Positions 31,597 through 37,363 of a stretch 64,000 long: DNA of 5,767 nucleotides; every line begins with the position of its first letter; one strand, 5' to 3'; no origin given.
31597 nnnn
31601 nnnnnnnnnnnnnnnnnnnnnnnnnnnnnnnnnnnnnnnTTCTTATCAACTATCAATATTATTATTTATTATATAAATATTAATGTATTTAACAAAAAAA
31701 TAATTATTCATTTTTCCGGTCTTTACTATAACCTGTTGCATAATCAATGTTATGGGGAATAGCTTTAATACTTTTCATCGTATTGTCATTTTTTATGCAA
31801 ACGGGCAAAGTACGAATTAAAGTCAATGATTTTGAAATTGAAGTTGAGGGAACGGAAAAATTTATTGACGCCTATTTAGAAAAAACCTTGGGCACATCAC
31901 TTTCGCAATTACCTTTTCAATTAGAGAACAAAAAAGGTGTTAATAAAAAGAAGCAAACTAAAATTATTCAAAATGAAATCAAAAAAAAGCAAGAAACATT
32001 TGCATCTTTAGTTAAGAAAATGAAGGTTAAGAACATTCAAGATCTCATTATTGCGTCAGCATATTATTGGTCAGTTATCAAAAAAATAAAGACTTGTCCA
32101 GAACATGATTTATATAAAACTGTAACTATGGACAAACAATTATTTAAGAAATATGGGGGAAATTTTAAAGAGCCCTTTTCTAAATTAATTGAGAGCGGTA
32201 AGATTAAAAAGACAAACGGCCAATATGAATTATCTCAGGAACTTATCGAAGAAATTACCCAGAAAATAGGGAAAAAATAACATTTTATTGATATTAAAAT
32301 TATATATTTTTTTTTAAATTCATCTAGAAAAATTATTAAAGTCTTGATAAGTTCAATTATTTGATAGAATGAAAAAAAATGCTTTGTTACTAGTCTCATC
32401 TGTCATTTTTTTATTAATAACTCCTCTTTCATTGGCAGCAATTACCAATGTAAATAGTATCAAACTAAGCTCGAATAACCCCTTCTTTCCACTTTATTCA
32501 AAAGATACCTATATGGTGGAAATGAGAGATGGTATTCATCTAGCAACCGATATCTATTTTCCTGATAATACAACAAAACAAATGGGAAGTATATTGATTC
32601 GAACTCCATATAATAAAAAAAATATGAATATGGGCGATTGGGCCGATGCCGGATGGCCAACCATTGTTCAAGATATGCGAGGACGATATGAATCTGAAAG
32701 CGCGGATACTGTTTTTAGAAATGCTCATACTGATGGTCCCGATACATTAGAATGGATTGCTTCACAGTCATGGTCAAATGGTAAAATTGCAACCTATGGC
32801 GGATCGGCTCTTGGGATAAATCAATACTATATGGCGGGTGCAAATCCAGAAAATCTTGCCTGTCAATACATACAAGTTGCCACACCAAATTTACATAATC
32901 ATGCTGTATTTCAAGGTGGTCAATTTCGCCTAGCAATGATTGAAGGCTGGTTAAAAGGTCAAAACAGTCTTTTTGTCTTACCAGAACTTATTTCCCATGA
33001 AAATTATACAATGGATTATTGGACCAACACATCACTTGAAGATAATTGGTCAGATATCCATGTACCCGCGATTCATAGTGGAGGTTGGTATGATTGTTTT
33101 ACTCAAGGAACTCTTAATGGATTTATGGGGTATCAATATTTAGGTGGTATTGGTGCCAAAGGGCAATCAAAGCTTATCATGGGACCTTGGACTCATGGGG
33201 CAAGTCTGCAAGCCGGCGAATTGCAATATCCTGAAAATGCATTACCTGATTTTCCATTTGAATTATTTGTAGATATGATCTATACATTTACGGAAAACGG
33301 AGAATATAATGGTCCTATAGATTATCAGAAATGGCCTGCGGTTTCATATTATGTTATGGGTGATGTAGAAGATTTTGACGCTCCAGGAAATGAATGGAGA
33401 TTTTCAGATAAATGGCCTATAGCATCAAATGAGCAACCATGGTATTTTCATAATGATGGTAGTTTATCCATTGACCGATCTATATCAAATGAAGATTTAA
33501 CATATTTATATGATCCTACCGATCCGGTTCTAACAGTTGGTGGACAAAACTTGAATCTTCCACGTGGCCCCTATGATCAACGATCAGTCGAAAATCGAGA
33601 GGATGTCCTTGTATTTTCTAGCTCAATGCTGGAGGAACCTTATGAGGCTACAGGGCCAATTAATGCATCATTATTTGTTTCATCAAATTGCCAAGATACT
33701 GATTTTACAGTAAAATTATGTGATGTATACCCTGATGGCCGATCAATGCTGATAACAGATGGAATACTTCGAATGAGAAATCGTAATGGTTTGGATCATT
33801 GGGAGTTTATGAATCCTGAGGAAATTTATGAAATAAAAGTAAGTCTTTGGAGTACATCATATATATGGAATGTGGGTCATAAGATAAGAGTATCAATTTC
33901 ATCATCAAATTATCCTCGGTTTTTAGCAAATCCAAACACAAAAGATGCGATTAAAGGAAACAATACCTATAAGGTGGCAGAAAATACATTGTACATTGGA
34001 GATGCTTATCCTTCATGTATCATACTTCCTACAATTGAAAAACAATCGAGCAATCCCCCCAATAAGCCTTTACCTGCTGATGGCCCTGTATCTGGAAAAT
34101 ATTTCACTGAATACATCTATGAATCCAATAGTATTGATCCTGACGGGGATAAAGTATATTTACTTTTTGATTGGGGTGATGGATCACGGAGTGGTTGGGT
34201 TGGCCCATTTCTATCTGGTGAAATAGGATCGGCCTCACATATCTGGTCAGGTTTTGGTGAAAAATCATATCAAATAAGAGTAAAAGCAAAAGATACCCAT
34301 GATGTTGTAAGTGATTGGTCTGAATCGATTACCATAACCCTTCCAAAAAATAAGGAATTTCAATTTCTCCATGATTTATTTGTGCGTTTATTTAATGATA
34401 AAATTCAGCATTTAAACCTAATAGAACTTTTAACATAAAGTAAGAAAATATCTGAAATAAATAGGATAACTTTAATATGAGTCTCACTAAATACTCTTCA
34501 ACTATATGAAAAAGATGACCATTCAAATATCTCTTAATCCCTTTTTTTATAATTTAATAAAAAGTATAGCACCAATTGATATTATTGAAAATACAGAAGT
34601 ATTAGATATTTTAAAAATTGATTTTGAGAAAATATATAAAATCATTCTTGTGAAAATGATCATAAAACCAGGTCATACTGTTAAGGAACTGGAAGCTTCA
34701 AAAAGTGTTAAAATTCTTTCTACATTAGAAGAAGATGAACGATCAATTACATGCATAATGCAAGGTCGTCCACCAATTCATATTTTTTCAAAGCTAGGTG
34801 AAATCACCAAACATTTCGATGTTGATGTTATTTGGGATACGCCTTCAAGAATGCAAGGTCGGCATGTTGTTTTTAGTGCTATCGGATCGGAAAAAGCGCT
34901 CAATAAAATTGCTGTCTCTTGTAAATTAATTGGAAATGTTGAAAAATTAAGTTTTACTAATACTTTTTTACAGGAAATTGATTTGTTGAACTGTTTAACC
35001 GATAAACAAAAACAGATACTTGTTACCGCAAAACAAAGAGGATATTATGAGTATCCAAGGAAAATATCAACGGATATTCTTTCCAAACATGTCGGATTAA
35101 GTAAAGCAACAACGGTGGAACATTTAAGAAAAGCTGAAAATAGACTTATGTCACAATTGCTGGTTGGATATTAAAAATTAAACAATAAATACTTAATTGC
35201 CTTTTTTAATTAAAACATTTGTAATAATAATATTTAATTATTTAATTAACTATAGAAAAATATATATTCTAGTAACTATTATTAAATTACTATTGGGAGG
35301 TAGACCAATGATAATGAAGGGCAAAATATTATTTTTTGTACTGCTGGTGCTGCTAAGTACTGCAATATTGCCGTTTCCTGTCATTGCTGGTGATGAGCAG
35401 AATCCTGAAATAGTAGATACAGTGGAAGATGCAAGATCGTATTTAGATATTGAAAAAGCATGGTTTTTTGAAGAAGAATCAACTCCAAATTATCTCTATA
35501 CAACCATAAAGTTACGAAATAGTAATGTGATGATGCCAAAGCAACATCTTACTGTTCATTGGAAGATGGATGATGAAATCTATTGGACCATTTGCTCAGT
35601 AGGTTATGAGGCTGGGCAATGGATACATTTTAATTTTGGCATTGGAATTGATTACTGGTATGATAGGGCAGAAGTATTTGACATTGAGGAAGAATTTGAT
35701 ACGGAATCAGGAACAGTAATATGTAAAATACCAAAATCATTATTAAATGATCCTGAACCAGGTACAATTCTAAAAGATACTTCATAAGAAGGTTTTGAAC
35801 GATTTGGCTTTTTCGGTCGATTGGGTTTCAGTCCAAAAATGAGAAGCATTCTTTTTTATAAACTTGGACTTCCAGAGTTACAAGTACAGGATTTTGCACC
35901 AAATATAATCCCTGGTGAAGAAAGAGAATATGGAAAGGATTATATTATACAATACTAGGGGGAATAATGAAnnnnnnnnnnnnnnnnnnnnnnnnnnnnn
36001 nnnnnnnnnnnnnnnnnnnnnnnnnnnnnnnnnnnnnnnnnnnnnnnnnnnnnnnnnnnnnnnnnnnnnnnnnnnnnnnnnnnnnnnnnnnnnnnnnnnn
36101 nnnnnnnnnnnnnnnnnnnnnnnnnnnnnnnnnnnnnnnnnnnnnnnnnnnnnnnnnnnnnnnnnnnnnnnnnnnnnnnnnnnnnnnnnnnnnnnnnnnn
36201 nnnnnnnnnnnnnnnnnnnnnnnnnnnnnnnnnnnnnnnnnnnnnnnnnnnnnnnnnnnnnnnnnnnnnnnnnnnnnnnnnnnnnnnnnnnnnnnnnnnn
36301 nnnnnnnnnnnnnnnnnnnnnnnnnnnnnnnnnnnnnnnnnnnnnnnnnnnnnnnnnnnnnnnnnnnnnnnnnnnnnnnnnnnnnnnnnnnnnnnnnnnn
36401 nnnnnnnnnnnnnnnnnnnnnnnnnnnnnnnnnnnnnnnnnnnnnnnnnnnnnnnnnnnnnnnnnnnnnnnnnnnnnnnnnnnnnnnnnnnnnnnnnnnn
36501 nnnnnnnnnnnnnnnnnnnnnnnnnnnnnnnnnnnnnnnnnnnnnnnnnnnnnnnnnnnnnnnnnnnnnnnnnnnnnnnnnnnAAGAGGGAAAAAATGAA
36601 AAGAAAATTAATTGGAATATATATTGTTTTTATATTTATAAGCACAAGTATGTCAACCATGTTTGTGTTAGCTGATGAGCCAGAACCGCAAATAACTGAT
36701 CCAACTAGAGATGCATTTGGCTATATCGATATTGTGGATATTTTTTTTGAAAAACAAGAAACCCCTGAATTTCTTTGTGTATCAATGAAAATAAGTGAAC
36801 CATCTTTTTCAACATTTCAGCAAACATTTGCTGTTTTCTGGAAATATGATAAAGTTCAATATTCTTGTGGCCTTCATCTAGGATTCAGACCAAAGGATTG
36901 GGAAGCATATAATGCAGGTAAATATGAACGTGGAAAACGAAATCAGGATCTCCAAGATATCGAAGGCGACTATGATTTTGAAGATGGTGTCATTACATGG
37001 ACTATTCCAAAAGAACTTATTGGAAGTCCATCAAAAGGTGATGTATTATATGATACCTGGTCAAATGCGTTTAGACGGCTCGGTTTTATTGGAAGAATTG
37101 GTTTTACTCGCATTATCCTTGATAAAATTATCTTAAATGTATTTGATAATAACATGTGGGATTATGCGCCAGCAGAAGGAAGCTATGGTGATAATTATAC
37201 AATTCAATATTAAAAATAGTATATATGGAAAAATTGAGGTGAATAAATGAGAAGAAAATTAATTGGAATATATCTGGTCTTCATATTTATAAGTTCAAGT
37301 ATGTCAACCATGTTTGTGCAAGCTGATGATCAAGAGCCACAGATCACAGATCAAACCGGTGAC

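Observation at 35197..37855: Array of four tandem paralogous secreted proteins of an unrecognised family with invariant C-terminal GF(I/F)GR(L/I)GF ... D(N/Y)Y(I/T)I(Q/K)Y tail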

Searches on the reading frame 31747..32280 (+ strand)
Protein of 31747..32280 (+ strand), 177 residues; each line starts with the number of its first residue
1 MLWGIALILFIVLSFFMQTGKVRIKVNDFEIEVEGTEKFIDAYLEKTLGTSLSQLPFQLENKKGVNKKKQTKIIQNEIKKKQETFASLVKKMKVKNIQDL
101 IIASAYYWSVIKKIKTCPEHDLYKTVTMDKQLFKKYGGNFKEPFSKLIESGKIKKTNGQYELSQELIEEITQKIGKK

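Call 6: search_protein_families(library=pfam, proteins=[window:31747-32280:+], max_evalue=1)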
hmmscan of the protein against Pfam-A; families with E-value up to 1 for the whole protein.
window:31747-32280:+ (177 aa): 4 families
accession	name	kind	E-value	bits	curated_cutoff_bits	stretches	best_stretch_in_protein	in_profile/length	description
PF04919.18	DUF655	-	0.0043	17.4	22.2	1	57-103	116-163/181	Protein of unknown function (DUF655)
PF14513.12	DAG_kinase_N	-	0.0045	17.7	23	1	12-93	27-108/151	Diacylglycerol kinase N-terminus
PF19174.5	DUF5856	-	0.0057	18.1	34.6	1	37-104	21-86/94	Family of unknown function (DUF5856)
PF22129.1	CjCas9_WED-like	-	0.093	12.8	24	1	124-159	3-36/39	CRISPR-associated endonuclease CjCas9 wedge domain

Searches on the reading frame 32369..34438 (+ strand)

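Call 6: search_protein_families(library=pfam, proteins=[window:32369-34438:+], max_evalue=1)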
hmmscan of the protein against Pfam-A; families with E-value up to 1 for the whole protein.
window:32369-34438:+ (689 aa): 3 families
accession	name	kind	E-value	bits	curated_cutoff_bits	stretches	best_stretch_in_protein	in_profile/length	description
PF02129.25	Peptidase_S15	-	1.4e-39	136.8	23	2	54-195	1-152/262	X-Pro dipeptidyl-peptidase (S15 family)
PF08530.16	PepX_C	-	6e-39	134.6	22.5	1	323-551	7-216/217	X-Pro dipeptidyl-peptidase C-terminal non-catalytic domain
PF22717.1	SNaCT10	-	0.11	13.5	27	1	633-671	6-32/42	Short NACHT-associated C-Terminal domain, family 10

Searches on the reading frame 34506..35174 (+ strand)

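Call 6: search_protein_families(library=pfam, proteins=[window:34506-35174:+], max_evalue=1)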
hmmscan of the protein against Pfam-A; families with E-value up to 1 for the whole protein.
window:34506-35174:+ (222 aa): 4 families
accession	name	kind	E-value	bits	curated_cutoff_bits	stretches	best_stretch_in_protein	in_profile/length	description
PF04967.18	HTH_10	-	3.1e-18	65.7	23.1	1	164-215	1-52/53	HTH DNA binding domain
PF13730.12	HTH_36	-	0.018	15.3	25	1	176-211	19-50/55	Helix-turn-helix domain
PF01022.26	HTH_5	-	0.021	15.1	22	1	192-209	21-38/47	Bacterial regulatory protein, arsR family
PF13412.12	HTH_24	-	0.047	13.7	21.9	0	187-212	18-43/48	Winged helix-turn-helix DNA-binding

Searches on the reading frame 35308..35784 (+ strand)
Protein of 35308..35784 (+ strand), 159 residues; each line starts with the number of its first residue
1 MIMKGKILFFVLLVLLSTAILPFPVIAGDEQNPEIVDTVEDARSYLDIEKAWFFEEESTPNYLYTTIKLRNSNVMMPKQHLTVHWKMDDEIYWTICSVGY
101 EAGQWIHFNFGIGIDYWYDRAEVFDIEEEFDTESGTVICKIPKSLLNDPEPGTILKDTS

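Call 6: search_protein_families(library=pfam, proteins=[window:35308-35784:+], max_evalue=1)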
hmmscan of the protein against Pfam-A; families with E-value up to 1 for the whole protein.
window:35308-35784:+ (159 aa): 0 families

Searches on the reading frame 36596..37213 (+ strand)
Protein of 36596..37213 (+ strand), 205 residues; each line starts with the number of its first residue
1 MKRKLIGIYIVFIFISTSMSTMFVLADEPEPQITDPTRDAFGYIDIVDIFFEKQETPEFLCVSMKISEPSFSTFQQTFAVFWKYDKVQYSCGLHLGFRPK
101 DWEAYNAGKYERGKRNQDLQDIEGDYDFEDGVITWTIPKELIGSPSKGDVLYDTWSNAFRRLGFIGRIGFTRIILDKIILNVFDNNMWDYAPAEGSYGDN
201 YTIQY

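Call 6: search_protein_families(library=pfam, proteins=[window:36596-37213:+], max_evalue=1)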
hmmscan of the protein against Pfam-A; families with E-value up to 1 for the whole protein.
window:36596-37213:+ (205 aa): 0 families

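Call 30: search_protein_families(library=ncbifam, proteins=[window:36596-37213:+], max_evalue=1)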
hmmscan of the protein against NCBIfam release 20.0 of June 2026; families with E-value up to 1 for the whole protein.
window:36596-37213:+ (205 aa): 0 families

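Call 53: find_encoding_contigs(protein=window:36596-37213:+, flank=4000, max_places=4)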
Protein window:36596-37213:+ (205 aa): no gene with exactly this product is on record in the collection.

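Call 58: predict_structure(alignment_id=A5)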
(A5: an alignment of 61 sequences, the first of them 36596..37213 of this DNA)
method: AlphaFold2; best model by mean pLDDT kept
length: 205 residues; sequences in the alignment: 61
mean_pLDDT: 82.1   pTM: 0.76
mean pLDDT of the five models: 82.1, 77.1, 75.0, 74.2, 74.1
residues with pLDDT >= 90: 97; 70-90: 57; 50-70: 41; < 50: 10
segments of 3 or more residues with pLDDT < 50: 19-26
pLDDT, mean of each block of 10 residues (from residue 1): 63 59 52 86 89 81 91 83 97 89 93 83 93 95 95 94 59 64 78 92 90
secondary structure, 60 per line:
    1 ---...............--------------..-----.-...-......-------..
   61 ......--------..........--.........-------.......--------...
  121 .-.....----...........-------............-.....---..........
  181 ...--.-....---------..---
elements in order: H4-18 E46-51 E59-66 E75-84 E87-95 E103-109 E118-121 E123-127 E132-138 H139-142 E150-161 H163-167 H171-183 E188-191
